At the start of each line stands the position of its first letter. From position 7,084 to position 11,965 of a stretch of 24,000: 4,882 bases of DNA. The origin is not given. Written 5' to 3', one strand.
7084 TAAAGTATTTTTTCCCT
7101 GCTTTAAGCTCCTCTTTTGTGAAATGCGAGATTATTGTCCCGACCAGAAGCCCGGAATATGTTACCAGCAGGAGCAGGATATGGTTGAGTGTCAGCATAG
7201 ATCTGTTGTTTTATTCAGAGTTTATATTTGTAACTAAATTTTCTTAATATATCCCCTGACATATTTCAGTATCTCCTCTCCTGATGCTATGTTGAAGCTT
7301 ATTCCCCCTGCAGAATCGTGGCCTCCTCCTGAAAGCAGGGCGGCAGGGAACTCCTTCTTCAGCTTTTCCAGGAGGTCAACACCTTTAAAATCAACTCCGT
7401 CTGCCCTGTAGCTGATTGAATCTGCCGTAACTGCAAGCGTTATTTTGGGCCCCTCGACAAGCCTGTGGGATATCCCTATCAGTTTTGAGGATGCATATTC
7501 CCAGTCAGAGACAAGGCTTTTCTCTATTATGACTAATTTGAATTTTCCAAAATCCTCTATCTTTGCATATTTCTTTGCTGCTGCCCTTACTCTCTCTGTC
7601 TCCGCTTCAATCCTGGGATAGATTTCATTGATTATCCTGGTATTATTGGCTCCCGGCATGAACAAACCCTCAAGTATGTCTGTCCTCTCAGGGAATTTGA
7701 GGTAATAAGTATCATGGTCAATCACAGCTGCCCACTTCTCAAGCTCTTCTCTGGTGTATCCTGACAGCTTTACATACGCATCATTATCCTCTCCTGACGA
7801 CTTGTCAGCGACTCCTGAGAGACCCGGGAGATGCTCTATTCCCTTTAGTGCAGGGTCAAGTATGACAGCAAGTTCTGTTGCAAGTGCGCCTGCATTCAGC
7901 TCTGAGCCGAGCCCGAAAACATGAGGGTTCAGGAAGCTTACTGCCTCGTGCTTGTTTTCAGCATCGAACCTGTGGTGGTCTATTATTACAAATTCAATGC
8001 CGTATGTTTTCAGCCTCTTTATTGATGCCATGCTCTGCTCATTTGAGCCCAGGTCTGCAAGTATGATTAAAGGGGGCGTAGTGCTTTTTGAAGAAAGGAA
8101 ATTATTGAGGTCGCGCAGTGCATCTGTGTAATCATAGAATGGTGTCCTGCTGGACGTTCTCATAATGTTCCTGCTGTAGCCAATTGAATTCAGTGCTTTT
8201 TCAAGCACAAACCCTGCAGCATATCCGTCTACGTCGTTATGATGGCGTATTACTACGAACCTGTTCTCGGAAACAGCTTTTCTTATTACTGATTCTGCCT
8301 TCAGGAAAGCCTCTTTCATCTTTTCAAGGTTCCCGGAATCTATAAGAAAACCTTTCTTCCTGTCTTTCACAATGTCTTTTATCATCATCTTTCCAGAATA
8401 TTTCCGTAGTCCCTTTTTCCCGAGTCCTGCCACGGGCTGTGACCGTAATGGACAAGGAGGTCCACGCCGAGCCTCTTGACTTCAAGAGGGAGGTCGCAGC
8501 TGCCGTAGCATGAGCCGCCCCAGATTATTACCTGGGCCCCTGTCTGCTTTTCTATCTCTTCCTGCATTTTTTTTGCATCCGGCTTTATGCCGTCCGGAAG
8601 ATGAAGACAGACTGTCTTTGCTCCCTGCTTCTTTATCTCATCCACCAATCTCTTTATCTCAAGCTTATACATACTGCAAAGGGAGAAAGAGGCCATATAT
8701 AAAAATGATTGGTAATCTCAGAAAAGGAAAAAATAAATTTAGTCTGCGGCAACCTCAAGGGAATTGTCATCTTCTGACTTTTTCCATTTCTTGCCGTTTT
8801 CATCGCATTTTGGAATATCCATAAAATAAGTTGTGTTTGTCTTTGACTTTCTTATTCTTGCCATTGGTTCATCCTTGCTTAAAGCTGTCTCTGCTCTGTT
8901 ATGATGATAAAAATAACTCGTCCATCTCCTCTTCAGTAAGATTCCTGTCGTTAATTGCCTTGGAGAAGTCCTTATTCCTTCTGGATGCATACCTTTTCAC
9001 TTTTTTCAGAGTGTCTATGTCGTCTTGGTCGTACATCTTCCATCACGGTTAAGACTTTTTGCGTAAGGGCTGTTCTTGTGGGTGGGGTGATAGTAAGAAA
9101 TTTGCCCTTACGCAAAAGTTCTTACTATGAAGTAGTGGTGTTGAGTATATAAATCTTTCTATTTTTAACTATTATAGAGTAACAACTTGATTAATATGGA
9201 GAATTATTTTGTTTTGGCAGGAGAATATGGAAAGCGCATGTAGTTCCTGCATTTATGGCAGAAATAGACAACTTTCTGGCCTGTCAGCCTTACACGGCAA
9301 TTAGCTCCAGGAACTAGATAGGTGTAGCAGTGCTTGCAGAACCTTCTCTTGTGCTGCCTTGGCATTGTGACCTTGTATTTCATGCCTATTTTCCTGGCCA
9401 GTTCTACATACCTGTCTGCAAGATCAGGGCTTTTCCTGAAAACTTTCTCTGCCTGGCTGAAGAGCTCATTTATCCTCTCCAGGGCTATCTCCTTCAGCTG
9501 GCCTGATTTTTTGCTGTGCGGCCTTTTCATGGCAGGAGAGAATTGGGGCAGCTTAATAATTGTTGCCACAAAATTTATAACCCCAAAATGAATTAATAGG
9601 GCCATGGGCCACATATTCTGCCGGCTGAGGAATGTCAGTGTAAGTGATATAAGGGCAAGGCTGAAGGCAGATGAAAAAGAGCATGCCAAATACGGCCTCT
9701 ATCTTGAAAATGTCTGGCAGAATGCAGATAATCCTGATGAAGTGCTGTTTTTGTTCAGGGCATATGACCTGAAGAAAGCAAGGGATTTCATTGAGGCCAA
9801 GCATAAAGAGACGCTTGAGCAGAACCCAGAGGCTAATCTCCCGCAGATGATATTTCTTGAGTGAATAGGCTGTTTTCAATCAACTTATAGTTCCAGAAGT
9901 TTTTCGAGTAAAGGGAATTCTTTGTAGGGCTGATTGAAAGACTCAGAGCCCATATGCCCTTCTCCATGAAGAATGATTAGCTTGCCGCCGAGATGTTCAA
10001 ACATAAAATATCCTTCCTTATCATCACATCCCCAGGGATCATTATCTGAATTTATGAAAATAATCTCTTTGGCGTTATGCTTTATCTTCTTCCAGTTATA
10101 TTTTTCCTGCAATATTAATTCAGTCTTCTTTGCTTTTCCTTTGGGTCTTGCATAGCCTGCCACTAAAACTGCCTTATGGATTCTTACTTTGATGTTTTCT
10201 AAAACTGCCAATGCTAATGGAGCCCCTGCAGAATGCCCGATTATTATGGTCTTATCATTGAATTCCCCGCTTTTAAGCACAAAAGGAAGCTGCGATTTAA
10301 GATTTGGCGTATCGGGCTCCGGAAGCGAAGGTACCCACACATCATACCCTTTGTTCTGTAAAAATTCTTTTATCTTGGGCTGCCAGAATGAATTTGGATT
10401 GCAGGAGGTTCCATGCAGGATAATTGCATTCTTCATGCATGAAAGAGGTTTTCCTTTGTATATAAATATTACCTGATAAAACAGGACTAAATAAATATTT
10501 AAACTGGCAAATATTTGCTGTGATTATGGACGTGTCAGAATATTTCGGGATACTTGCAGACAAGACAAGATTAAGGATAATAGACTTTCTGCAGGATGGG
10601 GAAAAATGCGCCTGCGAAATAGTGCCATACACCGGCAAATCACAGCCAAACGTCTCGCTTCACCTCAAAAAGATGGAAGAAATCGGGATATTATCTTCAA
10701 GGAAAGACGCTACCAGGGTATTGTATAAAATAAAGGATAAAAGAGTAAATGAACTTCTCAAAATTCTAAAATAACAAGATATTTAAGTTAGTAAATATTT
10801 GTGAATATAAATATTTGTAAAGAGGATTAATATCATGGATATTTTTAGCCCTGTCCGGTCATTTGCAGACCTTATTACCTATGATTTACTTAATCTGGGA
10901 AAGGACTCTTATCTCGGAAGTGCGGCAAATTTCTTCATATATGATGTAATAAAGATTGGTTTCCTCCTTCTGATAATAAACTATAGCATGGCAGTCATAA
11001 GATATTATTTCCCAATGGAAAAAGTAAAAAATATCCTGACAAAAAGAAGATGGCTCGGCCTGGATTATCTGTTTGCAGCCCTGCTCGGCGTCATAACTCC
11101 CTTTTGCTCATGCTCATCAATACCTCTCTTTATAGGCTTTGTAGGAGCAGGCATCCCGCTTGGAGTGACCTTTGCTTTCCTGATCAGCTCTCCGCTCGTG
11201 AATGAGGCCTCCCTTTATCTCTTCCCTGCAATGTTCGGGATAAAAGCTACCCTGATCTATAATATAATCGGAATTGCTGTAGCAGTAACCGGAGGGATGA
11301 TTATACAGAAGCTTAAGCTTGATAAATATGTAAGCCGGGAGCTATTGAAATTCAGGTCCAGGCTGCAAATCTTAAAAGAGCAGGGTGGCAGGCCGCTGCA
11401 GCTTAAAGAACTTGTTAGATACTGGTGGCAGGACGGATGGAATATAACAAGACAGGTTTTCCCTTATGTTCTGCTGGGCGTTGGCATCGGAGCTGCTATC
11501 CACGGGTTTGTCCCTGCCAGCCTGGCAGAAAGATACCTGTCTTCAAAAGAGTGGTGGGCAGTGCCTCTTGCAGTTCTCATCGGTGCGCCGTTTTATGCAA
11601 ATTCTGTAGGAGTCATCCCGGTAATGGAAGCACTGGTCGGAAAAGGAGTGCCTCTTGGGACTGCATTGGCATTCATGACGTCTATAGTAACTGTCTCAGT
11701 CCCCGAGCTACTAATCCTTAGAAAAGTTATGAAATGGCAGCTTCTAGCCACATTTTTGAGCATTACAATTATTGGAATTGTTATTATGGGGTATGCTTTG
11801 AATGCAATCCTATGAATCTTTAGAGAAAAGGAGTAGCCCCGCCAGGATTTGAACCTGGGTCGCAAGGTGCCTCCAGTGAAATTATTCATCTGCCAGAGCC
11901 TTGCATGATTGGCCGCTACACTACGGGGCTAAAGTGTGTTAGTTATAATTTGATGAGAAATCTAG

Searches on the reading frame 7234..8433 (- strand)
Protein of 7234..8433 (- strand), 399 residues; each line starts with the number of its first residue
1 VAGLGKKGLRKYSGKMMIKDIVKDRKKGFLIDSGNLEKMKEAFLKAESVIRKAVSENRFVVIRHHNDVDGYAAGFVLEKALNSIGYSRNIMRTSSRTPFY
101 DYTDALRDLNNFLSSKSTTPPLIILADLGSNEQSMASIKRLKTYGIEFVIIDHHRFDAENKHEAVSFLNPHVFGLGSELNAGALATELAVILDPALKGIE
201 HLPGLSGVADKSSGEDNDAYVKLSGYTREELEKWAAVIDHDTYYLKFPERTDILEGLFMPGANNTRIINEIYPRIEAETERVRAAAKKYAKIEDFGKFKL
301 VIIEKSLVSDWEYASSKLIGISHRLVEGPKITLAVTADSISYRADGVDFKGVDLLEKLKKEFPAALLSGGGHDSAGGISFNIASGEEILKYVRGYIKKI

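Call 33: search_protein_families(library=pfam, proteins=[window:7234-8433:-], max_evalue=0.001)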
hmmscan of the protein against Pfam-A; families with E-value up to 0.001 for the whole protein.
window:7234-8433:- (399 aa): 1 family
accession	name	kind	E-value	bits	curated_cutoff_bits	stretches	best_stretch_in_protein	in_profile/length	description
PF01368.27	DHH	-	8.9e-09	36.1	28.1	1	60-175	3-91/125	DHH family, N-terminal domain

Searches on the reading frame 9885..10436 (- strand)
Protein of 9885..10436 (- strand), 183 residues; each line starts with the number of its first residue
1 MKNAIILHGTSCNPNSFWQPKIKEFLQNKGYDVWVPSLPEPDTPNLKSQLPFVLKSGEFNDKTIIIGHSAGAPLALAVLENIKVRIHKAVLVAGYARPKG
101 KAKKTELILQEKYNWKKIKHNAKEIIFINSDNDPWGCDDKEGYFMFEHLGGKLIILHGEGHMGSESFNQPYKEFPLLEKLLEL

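Call 33: search_protein_families(library=pfam, proteins=[window:9885-10436:-], max_evalue=0.001)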
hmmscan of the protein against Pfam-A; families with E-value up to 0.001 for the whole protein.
window:9885-10436:- (183 aa): 4 families
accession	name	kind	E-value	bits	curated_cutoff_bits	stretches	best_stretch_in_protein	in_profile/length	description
PF06821.19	Ser_hydrolase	-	2.3e-13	50.8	22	1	5-173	2-165/172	Serine hydrolase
PF00561.26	Abhydrolase_1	-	2.8e-07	30.9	25.8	0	61-96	69-103/245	alpha/beta hydrolase fold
PF12697.13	Abhydrolase_6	-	1.2e-05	26.5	26.3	1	5-100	2-100/217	Alpha/beta hydrolase family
PF10230.15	LIDHydrolase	-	0.00011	22.4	27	0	55-94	78-118/262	Lipid-droplet associated hydrolase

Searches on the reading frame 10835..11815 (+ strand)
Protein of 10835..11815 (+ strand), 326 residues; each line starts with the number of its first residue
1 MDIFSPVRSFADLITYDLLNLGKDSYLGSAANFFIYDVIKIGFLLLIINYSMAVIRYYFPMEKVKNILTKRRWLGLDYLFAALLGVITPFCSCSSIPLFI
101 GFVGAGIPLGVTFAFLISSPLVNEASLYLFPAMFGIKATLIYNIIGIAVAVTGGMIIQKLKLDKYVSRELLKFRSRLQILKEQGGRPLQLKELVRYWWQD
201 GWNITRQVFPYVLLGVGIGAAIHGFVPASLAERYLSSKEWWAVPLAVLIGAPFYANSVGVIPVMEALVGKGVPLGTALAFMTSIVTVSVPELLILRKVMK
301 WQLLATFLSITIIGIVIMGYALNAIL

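Call 33: search_protein_families(library=pfam, proteins=[window:10835-11815:+], max_evalue=0.001)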
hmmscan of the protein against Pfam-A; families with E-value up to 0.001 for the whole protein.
window:10835-11815:+ (326 aa): 1 family
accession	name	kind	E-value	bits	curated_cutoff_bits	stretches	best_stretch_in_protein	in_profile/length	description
PF03773.19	ArsP_1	-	9.6e-59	199.4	32.3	1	27-323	2-293/294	Predicted permease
